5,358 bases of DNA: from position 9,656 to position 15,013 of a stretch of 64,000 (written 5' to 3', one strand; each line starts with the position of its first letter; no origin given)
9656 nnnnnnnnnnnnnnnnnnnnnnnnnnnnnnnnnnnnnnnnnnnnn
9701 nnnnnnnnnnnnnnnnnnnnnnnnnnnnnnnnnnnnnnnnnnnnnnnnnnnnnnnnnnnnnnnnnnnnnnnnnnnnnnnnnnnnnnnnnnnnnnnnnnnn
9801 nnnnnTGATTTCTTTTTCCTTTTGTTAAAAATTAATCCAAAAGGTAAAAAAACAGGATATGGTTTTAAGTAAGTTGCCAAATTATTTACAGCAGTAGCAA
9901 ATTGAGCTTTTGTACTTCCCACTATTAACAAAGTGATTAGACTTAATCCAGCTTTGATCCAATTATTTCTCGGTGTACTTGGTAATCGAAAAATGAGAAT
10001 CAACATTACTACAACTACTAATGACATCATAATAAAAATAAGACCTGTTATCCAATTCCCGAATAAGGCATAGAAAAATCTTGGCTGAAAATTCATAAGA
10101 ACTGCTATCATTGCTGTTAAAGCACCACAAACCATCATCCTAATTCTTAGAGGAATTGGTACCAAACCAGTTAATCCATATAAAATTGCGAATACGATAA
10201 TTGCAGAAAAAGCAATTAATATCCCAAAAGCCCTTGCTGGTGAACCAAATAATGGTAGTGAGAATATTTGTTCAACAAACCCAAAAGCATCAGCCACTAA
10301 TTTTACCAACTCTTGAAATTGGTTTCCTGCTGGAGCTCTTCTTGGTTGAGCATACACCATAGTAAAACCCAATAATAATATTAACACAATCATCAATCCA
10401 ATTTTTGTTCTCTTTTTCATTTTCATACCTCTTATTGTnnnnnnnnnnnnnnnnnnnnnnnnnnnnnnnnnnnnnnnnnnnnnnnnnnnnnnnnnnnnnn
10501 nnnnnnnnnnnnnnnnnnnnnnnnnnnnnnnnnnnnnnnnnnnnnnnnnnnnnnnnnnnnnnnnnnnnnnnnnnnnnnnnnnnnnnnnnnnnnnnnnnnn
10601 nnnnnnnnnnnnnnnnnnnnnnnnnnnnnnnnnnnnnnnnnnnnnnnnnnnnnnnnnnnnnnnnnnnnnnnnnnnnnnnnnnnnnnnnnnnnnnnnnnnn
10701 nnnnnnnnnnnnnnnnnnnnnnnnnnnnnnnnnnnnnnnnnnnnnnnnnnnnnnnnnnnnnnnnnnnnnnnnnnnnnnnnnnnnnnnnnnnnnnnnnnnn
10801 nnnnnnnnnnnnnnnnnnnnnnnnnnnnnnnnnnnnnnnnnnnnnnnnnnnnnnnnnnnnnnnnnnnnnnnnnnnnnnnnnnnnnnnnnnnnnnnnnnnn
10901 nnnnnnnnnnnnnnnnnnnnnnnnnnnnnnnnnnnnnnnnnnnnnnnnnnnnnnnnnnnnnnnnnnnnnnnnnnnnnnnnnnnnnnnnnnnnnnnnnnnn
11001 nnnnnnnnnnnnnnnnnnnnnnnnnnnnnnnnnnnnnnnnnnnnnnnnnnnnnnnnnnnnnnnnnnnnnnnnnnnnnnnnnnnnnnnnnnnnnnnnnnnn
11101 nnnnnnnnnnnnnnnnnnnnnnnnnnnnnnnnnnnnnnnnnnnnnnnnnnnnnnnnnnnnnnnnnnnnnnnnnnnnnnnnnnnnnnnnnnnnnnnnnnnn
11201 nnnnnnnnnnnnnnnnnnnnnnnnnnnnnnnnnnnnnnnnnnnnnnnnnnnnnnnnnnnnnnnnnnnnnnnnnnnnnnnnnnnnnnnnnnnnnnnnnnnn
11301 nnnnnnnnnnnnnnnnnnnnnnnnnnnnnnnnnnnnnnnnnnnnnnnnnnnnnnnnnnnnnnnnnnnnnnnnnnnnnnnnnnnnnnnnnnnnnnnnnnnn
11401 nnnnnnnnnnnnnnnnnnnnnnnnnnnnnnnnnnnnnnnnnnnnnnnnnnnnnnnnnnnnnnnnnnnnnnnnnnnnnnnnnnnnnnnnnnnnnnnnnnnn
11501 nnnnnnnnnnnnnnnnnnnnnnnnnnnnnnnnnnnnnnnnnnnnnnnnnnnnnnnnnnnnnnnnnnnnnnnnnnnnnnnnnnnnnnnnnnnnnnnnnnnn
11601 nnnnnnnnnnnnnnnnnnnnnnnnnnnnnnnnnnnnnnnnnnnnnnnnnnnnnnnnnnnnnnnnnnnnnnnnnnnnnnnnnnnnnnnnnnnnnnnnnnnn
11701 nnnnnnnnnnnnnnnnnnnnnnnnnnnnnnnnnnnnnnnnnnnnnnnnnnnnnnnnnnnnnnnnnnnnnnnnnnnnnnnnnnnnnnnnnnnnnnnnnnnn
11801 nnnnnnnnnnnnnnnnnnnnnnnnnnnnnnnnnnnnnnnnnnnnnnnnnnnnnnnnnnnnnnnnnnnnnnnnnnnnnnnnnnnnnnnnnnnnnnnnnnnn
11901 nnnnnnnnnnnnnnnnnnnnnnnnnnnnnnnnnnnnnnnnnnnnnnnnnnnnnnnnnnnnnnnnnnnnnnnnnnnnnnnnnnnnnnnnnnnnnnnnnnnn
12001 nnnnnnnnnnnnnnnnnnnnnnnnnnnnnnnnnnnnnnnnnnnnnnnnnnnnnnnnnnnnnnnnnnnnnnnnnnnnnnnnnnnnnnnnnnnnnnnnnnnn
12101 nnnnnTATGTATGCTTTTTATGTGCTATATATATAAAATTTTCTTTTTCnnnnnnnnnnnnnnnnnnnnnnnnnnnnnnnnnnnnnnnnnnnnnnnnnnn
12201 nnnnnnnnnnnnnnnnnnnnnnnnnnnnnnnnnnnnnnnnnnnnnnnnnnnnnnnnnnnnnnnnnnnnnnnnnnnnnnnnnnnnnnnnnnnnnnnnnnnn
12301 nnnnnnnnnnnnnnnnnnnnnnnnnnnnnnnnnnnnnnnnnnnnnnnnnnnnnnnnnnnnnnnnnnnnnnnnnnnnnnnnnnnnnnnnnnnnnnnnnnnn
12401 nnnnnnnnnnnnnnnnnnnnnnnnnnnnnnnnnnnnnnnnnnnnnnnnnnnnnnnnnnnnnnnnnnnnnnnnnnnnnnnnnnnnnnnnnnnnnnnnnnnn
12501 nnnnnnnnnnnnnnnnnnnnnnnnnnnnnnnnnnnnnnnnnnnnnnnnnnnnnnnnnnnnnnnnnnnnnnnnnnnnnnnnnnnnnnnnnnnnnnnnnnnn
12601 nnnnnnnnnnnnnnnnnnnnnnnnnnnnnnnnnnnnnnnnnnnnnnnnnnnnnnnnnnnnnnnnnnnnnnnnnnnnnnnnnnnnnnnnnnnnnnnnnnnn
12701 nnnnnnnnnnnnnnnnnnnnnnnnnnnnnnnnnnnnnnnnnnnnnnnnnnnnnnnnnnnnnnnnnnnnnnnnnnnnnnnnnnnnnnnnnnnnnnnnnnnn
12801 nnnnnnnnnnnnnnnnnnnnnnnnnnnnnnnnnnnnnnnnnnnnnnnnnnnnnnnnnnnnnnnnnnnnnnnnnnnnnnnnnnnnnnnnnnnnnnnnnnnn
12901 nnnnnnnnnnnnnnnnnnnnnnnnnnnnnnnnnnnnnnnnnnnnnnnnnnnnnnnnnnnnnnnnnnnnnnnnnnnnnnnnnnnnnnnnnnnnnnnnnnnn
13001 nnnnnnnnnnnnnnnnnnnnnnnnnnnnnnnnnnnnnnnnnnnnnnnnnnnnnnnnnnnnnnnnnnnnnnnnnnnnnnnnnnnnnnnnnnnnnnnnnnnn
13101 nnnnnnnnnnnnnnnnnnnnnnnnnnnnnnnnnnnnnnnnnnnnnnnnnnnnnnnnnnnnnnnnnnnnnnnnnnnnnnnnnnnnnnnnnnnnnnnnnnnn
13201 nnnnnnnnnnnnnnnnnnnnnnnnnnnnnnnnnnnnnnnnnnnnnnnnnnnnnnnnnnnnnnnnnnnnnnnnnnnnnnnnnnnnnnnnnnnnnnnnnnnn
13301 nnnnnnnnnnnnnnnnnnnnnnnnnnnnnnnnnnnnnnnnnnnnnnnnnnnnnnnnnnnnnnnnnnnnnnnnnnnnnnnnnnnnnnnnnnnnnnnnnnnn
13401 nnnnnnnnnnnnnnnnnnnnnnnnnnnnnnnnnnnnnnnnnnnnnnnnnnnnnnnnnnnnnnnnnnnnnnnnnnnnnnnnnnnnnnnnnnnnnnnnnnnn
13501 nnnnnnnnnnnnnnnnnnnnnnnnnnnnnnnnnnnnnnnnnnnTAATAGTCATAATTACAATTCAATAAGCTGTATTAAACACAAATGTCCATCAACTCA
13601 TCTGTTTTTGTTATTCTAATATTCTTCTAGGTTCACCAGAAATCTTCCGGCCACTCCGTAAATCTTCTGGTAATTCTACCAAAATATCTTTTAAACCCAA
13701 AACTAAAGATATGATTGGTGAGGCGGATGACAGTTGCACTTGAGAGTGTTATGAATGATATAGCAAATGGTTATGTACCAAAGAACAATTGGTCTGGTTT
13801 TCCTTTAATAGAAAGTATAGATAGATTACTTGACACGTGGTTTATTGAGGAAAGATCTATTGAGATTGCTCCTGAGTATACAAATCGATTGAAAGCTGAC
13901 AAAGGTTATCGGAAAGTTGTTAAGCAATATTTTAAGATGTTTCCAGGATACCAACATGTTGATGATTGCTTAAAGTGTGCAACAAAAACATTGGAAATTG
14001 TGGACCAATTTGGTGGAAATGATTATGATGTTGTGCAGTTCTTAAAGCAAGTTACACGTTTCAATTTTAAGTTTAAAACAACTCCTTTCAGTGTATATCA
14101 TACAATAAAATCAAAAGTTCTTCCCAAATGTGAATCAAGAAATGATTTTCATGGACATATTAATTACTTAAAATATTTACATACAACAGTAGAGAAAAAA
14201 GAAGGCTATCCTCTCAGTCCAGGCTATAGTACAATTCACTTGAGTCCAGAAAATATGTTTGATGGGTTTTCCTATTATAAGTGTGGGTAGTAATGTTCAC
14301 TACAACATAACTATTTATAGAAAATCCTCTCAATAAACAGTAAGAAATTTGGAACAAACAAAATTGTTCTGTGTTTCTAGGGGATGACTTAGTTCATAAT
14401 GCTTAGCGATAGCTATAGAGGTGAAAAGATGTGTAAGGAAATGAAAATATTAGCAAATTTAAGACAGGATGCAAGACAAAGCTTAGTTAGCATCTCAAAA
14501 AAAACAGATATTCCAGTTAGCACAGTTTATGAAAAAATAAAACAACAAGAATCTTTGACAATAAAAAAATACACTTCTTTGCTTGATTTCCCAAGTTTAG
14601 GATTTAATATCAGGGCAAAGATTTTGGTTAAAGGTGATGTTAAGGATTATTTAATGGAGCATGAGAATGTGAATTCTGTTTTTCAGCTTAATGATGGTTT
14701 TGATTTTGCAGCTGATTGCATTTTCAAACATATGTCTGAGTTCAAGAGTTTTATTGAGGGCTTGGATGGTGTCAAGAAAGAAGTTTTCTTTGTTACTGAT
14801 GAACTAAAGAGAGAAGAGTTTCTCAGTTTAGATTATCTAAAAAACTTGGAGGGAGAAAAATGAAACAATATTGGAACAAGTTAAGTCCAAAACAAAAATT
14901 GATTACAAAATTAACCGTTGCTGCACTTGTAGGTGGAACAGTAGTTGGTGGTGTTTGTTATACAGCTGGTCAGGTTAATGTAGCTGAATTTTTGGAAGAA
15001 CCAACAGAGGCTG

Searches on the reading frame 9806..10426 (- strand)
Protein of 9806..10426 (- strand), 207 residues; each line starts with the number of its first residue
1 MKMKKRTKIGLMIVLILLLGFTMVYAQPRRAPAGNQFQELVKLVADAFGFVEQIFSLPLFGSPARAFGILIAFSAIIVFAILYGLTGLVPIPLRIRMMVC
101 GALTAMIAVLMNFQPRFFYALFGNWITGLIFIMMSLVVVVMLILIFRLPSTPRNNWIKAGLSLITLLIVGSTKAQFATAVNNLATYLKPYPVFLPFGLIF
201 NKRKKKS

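Call 68: find_related_loci(query=A2, collection=genome_contigs, flank=10000)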
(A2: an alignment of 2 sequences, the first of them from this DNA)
Query A2 (207 aa) in genome_contigs; peptide patterns used: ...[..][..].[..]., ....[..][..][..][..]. (x = any residue, [..] = any of these).
135 stretches matched a pattern, but none encodes a relative of the query by tblastn (E <= 1e-3).

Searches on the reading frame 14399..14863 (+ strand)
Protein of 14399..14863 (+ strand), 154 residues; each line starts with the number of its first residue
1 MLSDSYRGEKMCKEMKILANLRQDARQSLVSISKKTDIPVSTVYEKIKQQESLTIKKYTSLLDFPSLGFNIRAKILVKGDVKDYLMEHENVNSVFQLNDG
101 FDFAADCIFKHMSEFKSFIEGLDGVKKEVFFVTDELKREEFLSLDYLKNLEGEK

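Call 30: search_protein_families(library=pfam, proteins=[window:14399-14863:+], max_evalue=0.001)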
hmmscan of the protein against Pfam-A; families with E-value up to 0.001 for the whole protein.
window:14399-14863:+ (154 aa): 1 family
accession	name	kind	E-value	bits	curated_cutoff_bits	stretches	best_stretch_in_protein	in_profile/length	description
PF13412.12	HTH_24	-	0.00024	21.1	21.9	1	14-48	5-39/48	Winged helix-turn-helix DNA-binding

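Call 57: find_encoding_contigs(protein=window:14399-14863:+, flank=10000, max_places=8)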
Protein window:14399-14863:+ (154 aa): 4 contigs read that carry it; 4 places shown.
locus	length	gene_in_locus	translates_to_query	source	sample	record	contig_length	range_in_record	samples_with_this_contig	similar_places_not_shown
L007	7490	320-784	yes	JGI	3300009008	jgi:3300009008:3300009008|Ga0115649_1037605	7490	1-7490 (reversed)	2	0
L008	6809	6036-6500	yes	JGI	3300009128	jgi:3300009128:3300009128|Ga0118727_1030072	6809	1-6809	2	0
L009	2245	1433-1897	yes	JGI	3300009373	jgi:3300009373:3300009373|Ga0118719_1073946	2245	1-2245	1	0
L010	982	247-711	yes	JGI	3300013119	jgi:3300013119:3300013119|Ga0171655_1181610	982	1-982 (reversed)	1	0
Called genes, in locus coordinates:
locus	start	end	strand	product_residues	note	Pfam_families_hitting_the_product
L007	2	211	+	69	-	?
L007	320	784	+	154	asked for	-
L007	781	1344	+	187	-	-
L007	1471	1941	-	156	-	PF01978:TrmB, PF01047:MarR (faint), PF13730:HTH_36 (weak)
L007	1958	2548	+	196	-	PF00149:Metallophos, PF12850:Metallophos_2, PF14582:Metallophos_3 (weak)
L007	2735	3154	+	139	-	-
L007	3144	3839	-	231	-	-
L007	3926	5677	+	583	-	PF04068:Fer4_RLI, PF12837:Fer4_6 (faint), PF14697:Fer4_21 (weak), PF00037:Fer4 (weak), PF02463:SMC_N (weak), PF00005:ABC_tran, PF13304:AAA_21 (faint), PF00005:ABC_tran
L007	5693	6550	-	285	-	PF01145:Band_7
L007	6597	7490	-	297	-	?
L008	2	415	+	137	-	?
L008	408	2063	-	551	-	-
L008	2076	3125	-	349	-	-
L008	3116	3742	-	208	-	-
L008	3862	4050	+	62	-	-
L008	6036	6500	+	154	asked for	-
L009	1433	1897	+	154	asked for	-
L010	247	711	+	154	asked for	-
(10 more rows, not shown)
